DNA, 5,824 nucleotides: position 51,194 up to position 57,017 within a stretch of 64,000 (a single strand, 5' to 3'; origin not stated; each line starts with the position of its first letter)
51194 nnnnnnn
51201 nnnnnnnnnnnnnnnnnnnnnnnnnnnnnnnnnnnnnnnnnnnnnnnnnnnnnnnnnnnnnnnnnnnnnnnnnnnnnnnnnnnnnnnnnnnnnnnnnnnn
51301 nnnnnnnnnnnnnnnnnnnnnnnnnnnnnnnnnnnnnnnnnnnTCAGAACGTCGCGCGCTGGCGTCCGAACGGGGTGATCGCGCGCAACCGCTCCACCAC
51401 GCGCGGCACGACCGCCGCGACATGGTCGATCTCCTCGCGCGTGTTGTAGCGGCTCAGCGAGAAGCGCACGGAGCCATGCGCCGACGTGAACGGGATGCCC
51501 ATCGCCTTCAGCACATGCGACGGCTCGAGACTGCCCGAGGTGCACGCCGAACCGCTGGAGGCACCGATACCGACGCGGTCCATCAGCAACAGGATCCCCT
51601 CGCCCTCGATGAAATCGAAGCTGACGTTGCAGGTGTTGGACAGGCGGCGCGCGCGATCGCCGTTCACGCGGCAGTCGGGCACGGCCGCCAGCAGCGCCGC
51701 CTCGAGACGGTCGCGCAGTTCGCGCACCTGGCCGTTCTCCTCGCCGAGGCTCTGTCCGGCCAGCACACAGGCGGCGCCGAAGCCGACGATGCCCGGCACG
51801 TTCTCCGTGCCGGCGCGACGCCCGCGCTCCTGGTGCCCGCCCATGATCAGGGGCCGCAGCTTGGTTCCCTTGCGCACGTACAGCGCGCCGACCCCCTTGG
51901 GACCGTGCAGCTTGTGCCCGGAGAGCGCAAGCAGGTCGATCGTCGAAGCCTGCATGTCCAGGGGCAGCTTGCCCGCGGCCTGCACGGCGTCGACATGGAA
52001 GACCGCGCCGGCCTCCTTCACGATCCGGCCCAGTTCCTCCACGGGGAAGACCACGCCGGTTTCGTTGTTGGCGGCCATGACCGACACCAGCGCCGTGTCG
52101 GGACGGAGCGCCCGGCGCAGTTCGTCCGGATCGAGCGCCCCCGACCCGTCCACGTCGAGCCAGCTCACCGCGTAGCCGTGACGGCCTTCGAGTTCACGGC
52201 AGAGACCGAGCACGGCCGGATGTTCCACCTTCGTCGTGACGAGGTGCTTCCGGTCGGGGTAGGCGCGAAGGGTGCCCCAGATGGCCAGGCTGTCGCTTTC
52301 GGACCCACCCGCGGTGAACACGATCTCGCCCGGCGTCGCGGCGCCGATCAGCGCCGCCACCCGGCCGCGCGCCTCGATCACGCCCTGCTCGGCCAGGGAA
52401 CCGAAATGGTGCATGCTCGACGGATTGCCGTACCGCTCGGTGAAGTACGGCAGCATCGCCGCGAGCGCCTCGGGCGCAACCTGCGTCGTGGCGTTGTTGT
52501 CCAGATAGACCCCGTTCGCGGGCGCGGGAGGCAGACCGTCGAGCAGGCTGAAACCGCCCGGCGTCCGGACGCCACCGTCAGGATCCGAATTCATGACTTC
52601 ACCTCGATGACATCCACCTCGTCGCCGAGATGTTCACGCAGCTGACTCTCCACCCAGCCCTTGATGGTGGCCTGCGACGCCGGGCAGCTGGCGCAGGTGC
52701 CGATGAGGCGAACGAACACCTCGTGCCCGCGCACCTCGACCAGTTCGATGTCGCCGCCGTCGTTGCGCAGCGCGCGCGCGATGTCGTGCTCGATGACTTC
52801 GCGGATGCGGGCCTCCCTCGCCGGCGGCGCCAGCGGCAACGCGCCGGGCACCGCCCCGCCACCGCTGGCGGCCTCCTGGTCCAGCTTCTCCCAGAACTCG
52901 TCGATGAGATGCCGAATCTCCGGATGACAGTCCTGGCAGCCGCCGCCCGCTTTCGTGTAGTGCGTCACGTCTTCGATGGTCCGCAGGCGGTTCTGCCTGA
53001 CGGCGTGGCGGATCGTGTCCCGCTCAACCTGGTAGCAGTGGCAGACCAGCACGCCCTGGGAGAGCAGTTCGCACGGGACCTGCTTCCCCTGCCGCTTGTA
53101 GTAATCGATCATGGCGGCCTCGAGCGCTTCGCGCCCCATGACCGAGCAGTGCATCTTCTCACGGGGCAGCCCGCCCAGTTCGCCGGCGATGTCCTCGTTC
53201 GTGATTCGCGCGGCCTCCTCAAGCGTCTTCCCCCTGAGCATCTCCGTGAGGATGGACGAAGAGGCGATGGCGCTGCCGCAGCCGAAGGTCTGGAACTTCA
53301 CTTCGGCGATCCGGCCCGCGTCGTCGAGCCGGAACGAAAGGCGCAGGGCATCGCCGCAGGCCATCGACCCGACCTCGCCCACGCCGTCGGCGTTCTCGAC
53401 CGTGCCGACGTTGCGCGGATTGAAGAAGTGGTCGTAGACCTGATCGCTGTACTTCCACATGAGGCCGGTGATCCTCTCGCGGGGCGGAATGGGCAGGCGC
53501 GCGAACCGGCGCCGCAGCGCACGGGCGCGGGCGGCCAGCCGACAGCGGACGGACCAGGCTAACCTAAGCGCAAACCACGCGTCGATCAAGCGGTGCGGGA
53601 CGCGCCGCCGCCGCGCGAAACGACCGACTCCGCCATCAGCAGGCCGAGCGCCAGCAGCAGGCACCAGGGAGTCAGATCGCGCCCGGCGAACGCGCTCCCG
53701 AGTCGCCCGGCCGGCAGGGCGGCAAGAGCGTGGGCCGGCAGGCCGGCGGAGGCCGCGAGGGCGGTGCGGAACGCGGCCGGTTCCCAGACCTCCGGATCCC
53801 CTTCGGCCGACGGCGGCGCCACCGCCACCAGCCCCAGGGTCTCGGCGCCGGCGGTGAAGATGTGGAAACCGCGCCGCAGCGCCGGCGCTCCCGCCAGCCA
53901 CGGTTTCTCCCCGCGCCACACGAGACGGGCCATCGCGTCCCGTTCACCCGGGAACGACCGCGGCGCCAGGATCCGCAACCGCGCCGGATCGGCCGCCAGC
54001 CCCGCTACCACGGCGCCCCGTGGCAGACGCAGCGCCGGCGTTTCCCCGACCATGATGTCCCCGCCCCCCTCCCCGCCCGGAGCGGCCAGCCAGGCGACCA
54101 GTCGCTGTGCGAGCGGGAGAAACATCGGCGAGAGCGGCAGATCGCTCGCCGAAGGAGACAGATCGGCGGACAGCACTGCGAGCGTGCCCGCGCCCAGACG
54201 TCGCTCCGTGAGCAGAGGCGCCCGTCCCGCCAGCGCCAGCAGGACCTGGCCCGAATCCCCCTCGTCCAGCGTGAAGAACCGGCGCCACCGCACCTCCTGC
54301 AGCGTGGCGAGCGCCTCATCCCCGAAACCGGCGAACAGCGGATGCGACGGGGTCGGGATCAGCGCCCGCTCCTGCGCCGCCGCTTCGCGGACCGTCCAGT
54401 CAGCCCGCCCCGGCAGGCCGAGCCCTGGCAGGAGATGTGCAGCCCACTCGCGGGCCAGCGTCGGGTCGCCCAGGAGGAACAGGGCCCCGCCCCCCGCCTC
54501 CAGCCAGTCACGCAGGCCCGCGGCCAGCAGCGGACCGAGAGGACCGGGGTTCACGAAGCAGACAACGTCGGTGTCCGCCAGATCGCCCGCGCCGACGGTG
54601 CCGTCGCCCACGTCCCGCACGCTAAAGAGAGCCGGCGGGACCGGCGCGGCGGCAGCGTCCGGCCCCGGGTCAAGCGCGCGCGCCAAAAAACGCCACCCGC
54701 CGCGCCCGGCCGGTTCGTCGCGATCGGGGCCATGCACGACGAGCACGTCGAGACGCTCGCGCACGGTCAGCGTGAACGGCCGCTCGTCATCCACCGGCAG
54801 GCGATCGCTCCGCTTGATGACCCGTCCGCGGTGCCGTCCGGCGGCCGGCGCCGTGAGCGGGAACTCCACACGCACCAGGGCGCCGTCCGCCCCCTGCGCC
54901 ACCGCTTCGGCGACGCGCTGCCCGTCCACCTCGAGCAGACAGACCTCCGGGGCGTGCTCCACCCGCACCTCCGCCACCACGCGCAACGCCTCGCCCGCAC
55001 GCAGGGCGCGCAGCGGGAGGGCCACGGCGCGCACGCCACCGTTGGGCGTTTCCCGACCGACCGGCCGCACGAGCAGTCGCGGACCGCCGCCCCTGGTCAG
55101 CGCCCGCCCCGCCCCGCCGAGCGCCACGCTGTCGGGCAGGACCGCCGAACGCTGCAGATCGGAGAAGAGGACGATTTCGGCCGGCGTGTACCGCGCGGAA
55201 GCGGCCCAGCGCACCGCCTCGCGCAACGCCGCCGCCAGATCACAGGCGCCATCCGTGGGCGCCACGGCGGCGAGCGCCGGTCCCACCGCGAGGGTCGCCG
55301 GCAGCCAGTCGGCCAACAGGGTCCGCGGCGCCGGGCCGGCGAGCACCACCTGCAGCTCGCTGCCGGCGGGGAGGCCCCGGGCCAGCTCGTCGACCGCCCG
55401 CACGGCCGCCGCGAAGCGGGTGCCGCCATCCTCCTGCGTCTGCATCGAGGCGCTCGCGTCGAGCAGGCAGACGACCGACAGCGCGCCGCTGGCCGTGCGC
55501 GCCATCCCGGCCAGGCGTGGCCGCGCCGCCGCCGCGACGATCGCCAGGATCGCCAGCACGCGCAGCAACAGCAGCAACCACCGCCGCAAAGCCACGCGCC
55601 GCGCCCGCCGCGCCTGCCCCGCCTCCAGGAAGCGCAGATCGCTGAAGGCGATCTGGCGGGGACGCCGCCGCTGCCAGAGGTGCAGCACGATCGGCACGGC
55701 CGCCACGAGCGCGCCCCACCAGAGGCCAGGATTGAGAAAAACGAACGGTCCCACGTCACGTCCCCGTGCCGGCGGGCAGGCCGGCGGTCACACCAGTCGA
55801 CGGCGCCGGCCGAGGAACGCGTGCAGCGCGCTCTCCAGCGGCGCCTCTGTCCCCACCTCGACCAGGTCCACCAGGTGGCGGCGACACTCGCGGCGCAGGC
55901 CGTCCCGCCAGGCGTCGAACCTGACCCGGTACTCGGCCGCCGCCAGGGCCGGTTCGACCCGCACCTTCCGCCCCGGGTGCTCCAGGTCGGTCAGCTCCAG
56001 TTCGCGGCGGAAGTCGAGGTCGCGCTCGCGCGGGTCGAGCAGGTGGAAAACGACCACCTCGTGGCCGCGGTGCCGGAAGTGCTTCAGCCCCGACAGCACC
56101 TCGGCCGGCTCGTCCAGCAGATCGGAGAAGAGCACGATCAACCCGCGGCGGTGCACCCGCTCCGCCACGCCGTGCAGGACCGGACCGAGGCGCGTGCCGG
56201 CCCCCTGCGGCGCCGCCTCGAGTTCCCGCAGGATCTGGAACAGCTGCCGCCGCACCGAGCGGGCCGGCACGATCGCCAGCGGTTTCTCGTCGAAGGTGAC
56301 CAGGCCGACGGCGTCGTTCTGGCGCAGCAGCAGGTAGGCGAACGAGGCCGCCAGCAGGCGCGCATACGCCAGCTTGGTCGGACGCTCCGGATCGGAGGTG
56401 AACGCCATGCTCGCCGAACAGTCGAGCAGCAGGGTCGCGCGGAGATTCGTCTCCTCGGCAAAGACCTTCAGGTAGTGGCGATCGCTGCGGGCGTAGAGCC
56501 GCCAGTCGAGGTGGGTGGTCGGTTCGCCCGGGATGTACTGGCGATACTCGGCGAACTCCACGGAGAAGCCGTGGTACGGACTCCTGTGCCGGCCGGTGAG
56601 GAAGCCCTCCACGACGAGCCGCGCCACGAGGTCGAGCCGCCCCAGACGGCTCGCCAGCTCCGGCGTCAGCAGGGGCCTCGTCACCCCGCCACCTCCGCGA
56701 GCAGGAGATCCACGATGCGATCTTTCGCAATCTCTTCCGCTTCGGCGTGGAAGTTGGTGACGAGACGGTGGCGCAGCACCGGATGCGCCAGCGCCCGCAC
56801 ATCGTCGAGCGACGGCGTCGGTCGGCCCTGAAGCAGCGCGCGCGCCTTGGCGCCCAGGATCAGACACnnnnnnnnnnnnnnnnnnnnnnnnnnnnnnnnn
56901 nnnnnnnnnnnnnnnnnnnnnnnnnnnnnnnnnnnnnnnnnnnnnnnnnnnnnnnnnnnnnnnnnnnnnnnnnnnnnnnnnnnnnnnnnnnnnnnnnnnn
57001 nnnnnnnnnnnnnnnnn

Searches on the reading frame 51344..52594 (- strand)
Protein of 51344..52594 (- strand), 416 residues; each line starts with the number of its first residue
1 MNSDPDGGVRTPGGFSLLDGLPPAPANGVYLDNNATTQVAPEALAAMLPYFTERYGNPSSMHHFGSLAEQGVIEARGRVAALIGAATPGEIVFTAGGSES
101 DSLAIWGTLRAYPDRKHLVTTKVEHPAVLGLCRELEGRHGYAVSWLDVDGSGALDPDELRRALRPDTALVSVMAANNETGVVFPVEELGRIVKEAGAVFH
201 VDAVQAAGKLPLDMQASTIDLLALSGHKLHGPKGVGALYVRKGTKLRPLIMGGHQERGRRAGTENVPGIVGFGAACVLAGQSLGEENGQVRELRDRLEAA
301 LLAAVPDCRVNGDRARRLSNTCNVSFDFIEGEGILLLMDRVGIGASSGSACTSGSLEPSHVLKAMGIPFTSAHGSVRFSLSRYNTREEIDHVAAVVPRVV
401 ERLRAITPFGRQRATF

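Call 11: search_protein_families(library=pfam, proteins=[window:51344-52594:-], max_evalue=0.001)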
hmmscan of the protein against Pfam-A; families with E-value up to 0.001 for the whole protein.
window:51344-52594:- (416 aa): 2 families
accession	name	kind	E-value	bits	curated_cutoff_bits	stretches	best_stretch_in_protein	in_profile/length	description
PF00266.25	Aminotran_5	-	4.1e-91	306.2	21.5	1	29-391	1-370/371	Aminotransferase class-V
PF01212.27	Beta_elim_lyase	-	0.00041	20.2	27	1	91-204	50-170/288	Beta-eliminating lyase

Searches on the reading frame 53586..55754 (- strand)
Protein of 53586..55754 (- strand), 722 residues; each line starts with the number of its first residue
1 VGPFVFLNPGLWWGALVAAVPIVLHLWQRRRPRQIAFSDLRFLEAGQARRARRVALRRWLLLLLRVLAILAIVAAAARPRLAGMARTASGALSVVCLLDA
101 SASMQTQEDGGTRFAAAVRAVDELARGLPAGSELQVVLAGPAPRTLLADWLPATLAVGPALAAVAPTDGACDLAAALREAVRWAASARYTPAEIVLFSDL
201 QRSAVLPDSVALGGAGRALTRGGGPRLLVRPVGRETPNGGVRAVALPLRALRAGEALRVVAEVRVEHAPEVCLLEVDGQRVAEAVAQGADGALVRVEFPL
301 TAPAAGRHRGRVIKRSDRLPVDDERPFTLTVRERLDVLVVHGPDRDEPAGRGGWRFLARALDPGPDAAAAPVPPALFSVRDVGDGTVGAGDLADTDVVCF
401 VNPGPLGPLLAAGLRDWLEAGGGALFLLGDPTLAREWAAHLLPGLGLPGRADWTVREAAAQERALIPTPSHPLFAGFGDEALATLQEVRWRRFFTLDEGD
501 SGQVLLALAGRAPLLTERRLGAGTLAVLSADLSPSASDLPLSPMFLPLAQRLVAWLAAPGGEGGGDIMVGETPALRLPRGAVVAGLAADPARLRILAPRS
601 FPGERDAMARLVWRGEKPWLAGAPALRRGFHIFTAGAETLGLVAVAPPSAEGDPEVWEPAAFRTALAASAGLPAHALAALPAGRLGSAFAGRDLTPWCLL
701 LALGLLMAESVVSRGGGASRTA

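Call 11: search_protein_families(library=pfam, proteins=[window:53586-55754:-], max_evalue=0.001)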
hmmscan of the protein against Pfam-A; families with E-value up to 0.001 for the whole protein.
window:53586-55754:- (722 aa): 3 families
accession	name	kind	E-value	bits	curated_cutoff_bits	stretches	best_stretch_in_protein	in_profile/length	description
PF07584.16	BatA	-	8.1e-20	71.5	25.9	1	4-79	2-77/77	Aerotolerance regulator N-terminal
PF13519.12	VWA_2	-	8e-11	43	27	1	94-199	1-105/107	von Willebrand factor type A domain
PF13768.12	VWA_3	-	1.9e-05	25.2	27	1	94-200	3-106/155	von Willebrand factor type A domain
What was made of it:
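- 53586..55754 (-): 722-aa BatA-type protein: an N-terminal double-TM domain, a vWA domain and a long C-terminal region with a C-terminal TM segment. BatA E 8.1e-20 and VWA_2 E 8e-11 (call 11).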

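Call 43: search_protein_families(library=ncbifam, proteins=[window:53586-55754:-], max_evalue=0.01)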
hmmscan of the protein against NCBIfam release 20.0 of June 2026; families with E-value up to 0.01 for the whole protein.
window:53586-55754:- (722 aa): 2 families
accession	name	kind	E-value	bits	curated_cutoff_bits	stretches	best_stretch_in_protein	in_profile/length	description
TIGR02226.1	two_anch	domain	2.3e-18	66.3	23.05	1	5-82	2-79/82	N-terminal double-transmembrane domain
NF010238.0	PRK13685.1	subfamily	6.9e-05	22.1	432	1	17-199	26-210/335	hypothetical protein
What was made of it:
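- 53586..55754 (-): TIGR02226 E 2.3e-18 (call 43).
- On Bat / MoxR-vWA aerotolerance-type operon: They are present at 53586-56684 (calls 11, 43).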

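Call 58: find_homologous_proteins(query=window:53586-55754:-)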
Query window:53586-55754:- (722 aa): 194 proteins with E <= 0.001 among 8000 candidates; the best 120 are listed.
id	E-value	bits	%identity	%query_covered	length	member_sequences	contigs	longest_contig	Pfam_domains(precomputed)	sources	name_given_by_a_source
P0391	0.0e+0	1413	92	100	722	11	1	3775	PF13519.13,PF07584.17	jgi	-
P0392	1.5e-244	832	62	96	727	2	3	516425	PF13519.13,PF07584.17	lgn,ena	-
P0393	3.3e-206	705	56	96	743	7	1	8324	PF13519.13,PF07584.17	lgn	-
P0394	2.2e-203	696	56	92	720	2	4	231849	PF13519.13,PF07584.17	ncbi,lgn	-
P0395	3.3e-185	636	51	99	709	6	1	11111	PF13768.13,PF13519.13,PF07584.17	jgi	jgi:hypothetical protein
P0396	4.3e-181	622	49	96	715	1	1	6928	PF13768.13,PF13519.13,PF07584.17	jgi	jgi:hypothetical protein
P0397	2.1e-180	620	50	100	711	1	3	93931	PF13519.13,PF07584.17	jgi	jgi:hypothetical protein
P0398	4.7e-180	619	50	100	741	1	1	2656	PF13768.13,PF14258.13,PF13519.13,PF07584.17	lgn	-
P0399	1.3e-177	611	50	99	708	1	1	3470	PF13768.13,PF13519.13,PF07584.17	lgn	-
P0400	1.4e-175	604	49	99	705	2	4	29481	PF13768.13,PF13519.13,PF07584.17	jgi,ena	-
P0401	5.0e-174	599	47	100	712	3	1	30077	PF13519.13,PF07584.17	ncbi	ncbi:MAG: VWA domain-containing protein [bacterium]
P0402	1.0e-170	588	46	99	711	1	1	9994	PF13768.13,PF13519.13,PF07584.17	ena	-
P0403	2.3e-169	583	48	97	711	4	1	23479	PF13519.13,PF07584.17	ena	-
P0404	3.6e-168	579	49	99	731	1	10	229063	PF13768.13,PF13519.13,PF07584.17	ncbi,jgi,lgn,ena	-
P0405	2.2e-167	577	47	96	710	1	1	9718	PF13768.13,PF13519.13,PF07584.17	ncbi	-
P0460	4.9e-139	483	45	96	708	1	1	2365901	PF13768.13,PF13519.13,PF07584.17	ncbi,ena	-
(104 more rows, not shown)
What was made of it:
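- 53586..55754 (-): A few homologues carry precomputed DUF4350 or ThuA hits (call 58).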

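Call 59: find_encoding_contigs(protein=P0394, flank=10000, max_places=1)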
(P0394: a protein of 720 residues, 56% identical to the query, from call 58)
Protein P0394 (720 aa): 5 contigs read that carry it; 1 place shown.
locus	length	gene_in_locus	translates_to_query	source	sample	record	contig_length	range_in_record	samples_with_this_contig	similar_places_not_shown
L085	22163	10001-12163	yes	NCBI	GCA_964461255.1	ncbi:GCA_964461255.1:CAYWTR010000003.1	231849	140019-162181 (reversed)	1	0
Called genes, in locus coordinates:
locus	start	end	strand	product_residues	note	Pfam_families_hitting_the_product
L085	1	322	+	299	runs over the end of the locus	PF02091:tRNA-synt_2e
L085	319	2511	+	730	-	PF02092:tRNA_synt_2f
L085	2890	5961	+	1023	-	PF13860:FlgD_ig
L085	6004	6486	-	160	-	PF02915:Rubrerythrin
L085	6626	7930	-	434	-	PF07228:SpoIIE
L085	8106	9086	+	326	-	PF20030:bpMoxR, PF07726:AAA_3, PF07728:AAA_5, PF17863:AAA_lid_2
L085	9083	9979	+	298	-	PF01882:DUF58, PF13519:VWA_2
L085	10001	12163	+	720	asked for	PF07584:BatA, PF13519:VWA_2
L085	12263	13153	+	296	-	PF01592:NifU_N, PF04324:Fer2_BFD, PF01106:NifU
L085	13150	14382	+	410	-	PF00266:Aminotran_5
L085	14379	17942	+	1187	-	PF17757:UvrB_inter, PF02559:CarD_TRCF_RID, PF00270:DEAD, PF04851:ResIII, PF00271:Helicase_C, PF03461:TRCF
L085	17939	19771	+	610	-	PF13145:Rotamase_2, PF00639:Rotamase (weak), PF13145:Rotamase_2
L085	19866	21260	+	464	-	PF13624:SurA_N_3, PF09312:SurA_N, PF13623:SurA_N_2, PF13145:Rotamase_2, PF13616:Rotamase_3, PF00639:Rotamase, PF13616:Rotamase_3, PF00639:Rotamase, +1 more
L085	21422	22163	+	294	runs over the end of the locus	PF00005:ABC_tran, PF13304:AAA_21 (faint)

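Call 61: find_encoding_contigs(protein=P0460, flank=10000, max_places=1)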
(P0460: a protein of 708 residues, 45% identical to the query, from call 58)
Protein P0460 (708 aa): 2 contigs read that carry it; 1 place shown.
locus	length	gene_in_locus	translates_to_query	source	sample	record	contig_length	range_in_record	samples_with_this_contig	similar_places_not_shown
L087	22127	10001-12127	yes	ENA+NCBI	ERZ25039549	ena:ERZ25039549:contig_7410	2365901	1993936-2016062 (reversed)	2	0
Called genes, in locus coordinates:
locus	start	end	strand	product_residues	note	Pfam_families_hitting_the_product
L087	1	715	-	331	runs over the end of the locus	PF01515:PTA_PTB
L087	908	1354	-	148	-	PF02082:Rrf2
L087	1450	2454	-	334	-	PF02540:NAD_synthase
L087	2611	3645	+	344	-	PF00962:A_deaminase, PF19326:AMP_deaminase (weak)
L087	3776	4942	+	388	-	PF00365:PFK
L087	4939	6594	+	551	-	-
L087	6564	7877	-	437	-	PF07228:SpoIIE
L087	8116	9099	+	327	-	PF20030:bpMoxR, PF07726:AAA_3, PF07728:AAA_5, PF17863:AAA_lid_2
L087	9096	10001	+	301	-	PF01882:DUF58, PF13519:VWA_2 (weak)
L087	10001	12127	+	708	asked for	PF07584:BatA, PF13519:VWA_2, PF13768:VWA_3 (weak)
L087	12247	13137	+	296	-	PF01592:NifU_N, PF04324:Fer2_BFD, PF01106:NifU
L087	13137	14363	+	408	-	PF00266:Aminotran_5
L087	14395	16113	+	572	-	PF17957:Big_7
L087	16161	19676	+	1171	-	PF17757:UvrB_inter, PF02559:CarD_TRCF_RID, PF00270:DEAD, PF00271:Helicase_C, PF22590:Cas3-like_C_2 (weak), PF03461:TRCF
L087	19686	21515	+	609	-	PF13624:SurA_N_3 (weak), PF13145:Rotamase_2, PF00639:Rotamase (faint), PF13145:Rotamase_2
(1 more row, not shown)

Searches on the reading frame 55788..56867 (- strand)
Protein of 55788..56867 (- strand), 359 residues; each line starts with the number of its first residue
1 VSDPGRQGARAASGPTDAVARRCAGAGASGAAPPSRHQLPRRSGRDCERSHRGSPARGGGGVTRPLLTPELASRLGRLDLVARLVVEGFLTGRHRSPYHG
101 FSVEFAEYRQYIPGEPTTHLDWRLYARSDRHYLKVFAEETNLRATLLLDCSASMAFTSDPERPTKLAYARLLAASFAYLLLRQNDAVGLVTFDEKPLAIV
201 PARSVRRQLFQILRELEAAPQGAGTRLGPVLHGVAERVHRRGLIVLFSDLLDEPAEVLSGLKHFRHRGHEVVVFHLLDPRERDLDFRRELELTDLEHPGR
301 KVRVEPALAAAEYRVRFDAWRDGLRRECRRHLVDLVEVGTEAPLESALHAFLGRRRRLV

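Call 11: search_protein_families(library=pfam, proteins=[window:55788-56867:-], max_evalue=0.001)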
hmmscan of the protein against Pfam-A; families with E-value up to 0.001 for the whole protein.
window:55788-56867:- (359 aa): 3 families
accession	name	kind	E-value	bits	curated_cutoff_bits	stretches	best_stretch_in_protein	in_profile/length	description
PF01882.25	DUF58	-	7.3e-45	153.2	23.4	1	107-315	1-204/216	Protein of unknown function DUF58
PF13519.12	VWA_2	-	1.4e-10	42.2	27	1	146-249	3-105/107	von Willebrand factor type A domain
PF05762.20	VWA_CoxE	-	0.00011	22.2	26.4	1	139-277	54-188/222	VWA domain containing CoxE-like protein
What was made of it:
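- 55788..56684 (-): DUF58 (vWA-like) protein. The start is inferred from the 298-aa orthologue. DUF58 E 7.3e-45 (call 11).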

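Call 43: search_protein_families(library=ncbifam, proteins=[window:55788-56867:-], max_evalue=0.01)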
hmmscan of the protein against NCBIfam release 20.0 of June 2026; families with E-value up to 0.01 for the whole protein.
window:55788-56867:- (359 aa): 0 families
